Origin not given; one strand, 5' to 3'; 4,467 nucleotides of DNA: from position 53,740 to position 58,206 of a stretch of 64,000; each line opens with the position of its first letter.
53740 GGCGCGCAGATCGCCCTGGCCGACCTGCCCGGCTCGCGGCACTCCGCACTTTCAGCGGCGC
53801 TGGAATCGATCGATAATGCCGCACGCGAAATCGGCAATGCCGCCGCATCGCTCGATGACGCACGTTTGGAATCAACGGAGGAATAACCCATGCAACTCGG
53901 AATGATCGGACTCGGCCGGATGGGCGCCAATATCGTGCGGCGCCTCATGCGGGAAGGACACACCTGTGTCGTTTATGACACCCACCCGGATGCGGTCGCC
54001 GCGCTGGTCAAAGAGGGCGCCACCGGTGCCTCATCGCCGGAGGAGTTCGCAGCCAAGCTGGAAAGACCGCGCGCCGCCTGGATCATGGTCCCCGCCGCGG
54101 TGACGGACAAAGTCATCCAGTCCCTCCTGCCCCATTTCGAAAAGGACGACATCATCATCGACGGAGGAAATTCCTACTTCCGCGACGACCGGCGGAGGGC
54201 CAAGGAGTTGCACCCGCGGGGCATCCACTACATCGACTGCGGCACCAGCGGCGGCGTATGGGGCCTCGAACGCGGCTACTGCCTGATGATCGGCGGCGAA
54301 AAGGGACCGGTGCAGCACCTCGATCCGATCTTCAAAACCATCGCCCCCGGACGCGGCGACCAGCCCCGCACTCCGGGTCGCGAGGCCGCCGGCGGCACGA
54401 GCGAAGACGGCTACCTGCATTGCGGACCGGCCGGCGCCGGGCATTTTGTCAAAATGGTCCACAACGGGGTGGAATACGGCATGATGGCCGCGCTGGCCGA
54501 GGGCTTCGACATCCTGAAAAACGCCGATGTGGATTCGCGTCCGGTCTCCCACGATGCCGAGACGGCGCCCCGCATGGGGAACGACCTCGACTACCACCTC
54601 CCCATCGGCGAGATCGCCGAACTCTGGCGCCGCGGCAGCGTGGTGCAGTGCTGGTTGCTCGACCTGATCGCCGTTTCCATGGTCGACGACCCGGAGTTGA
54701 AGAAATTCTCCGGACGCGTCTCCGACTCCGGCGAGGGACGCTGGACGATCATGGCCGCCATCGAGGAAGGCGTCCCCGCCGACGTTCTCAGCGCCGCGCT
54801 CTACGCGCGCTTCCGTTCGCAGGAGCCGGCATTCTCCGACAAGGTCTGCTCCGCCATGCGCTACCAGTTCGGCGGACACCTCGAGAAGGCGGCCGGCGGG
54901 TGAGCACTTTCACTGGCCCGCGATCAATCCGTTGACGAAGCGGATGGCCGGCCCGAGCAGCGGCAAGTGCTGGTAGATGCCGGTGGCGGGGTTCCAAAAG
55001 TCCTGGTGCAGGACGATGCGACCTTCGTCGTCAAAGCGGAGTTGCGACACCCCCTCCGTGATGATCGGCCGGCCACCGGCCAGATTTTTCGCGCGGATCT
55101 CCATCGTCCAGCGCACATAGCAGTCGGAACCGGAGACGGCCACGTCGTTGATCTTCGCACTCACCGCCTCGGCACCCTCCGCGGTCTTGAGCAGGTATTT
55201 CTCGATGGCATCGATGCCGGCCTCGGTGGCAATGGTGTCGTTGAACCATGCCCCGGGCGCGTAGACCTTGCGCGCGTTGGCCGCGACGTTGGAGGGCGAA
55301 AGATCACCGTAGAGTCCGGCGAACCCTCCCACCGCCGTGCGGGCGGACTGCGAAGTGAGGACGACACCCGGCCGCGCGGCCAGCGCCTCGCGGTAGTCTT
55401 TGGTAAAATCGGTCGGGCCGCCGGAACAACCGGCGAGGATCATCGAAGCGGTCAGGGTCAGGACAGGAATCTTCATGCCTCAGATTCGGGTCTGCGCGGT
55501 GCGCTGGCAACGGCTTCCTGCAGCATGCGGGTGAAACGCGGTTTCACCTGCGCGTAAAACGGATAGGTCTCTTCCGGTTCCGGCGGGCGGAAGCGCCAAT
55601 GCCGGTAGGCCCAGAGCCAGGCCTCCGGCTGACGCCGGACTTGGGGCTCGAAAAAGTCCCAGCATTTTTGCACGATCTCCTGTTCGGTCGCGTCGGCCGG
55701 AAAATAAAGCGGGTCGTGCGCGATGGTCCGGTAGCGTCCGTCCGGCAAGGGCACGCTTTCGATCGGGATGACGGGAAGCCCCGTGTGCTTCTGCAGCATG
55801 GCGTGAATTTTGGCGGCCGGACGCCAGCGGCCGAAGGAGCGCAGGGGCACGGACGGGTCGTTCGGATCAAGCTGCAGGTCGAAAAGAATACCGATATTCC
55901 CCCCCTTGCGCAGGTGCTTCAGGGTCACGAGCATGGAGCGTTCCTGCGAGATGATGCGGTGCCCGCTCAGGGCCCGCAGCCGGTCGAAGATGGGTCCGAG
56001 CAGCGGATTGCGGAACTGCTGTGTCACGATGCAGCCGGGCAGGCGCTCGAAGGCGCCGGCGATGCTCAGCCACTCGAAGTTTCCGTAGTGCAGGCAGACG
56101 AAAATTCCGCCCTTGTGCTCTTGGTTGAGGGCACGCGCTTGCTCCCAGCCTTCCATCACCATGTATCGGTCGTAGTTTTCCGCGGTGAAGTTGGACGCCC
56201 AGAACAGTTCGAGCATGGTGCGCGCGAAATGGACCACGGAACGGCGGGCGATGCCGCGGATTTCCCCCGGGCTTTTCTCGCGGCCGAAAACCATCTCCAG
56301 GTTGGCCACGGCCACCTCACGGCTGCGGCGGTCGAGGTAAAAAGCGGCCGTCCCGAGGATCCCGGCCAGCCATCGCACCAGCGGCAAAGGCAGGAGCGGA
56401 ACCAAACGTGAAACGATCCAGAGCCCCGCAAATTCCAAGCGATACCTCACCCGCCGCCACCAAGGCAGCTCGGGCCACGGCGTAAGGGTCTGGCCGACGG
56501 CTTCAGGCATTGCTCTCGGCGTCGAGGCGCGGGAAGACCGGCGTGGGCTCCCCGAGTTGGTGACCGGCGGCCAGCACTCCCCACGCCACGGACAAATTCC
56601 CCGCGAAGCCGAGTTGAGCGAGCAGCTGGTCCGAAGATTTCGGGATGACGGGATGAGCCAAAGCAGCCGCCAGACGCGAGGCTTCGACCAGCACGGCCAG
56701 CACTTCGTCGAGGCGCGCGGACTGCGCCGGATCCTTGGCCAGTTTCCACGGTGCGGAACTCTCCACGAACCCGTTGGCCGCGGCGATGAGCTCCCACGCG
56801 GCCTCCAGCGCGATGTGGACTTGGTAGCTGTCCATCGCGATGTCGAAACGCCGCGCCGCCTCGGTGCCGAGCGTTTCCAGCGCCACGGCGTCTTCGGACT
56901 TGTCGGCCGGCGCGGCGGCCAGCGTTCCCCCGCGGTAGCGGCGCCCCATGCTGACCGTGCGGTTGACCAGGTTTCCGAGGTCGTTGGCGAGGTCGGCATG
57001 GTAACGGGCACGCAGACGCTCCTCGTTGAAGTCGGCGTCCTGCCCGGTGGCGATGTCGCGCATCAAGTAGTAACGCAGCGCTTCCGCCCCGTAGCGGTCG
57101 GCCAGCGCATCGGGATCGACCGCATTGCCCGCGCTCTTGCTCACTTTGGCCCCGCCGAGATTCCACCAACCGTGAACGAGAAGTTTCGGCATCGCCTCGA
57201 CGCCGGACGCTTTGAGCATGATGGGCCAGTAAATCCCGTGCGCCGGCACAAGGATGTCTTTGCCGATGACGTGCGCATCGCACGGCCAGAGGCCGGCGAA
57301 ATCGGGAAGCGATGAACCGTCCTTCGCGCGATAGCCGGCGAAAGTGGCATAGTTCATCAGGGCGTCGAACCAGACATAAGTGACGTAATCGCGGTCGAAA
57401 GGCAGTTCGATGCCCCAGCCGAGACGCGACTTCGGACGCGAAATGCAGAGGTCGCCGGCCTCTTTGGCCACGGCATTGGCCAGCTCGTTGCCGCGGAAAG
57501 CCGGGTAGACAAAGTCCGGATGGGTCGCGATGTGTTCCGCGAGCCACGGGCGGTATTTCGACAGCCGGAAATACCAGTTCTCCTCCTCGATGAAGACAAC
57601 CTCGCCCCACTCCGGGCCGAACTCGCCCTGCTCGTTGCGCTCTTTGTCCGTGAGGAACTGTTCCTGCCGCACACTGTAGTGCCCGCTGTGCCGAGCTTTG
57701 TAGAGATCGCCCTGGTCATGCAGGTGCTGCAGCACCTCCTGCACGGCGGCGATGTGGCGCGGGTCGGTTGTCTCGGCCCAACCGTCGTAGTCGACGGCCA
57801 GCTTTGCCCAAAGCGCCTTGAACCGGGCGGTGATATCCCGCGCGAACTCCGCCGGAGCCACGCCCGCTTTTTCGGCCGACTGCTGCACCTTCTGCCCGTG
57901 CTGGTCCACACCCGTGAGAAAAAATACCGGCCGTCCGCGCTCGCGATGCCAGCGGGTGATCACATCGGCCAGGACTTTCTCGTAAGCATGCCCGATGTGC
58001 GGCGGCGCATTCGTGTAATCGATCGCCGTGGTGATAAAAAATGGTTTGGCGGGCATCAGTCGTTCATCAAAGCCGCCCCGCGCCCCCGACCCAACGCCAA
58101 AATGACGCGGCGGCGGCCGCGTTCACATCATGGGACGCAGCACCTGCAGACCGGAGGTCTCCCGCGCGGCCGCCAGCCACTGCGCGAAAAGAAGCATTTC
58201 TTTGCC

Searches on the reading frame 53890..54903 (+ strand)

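Call 14: search_protein_families(library=pfam, proteins=[window:53890-54903:+], max_evalue=0.001)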
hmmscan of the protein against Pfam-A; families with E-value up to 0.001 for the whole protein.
window:53890-54903:+ (337 aa): 4 families
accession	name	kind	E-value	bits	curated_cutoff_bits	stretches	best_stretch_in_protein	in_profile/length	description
PF03446.21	NAD_binding_2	-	7.9e-40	136.9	21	1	3-152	2-153/161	NAD binding domain of 6-phosphogluconate dehydrogenase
PF00393.24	6PGD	-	3.4e-21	76.3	27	1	184-212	1-29/290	6-phosphogluconate dehydrogenase, C-terminal domain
PF03807.23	F420_oxidored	-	3.5e-07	31.2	21.6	1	3-92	2-91/94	NADP oxidoreductase coenzyme F420-dependent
PF02254.24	TrkA_N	-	0.00068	20.4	23.8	0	6-44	4-42/116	TrkA-N domain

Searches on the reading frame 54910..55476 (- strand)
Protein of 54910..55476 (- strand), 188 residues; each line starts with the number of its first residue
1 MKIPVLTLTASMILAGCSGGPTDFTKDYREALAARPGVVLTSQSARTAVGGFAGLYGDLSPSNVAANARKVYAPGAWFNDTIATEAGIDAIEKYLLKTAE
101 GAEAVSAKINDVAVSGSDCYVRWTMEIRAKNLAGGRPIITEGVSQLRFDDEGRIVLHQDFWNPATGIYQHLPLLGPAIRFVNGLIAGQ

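Call 14: search_protein_families(library=pfam, proteins=[window:54910-55476:-], max_evalue=0.001)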
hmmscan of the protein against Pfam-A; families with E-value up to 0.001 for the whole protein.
window:54910-55476:- (188 aa): 2 families
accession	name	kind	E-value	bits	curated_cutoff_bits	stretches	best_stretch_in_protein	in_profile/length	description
PF12680.13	SnoaL_2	-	9.1e-10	39.5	27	1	68-157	16-102/102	SnoaL-like domain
PF10184.16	DUF2358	-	2.5e-05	24.9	24.3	1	67-157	19-113/113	Uncharacterized conserved protein (DUF2358)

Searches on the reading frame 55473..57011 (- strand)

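Call 14: search_protein_families(library=pfam, proteins=[window:55473-57011:-], max_evalue=0.001)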
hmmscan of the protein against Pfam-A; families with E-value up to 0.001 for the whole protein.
window:55473-57011:- (512 aa): 1 family
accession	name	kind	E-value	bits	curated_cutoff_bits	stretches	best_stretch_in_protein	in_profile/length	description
PF03279.18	Lip_A_acyltrans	-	9.3e-31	107.5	22.3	1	188-473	11-294/295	Bacterial lipid A biosynthesis acyltransferase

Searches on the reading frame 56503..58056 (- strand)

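Call 14: search_protein_families(library=pfam, proteins=[window:56503-58056:-], max_evalue=0.001)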
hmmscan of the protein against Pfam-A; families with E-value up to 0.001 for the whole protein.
window:56503-58056:- (517 aa): 4 families
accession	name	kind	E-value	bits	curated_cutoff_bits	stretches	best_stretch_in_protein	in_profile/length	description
PF09334.17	tRNA-synt_1g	-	7.3e-88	295.4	20.1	2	156-367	179-390/391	tRNA synthetases class I (M)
PF00133.28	tRNA-synt_1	-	2.1e-30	106.3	22.7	2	4-220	23-245/414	tRNA synthetases class I (I, L, M and V)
PF01406.26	tRNA-synt_1e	-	1.9e-13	50.9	27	2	19-134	23-138/301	tRNA synthetases class I (C) catalytic domain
PF19303.5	Anticodon_3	-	4e-08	33.7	23.5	1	398-514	19-138/152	Anticodon binding domain of methionyl tRNA ligase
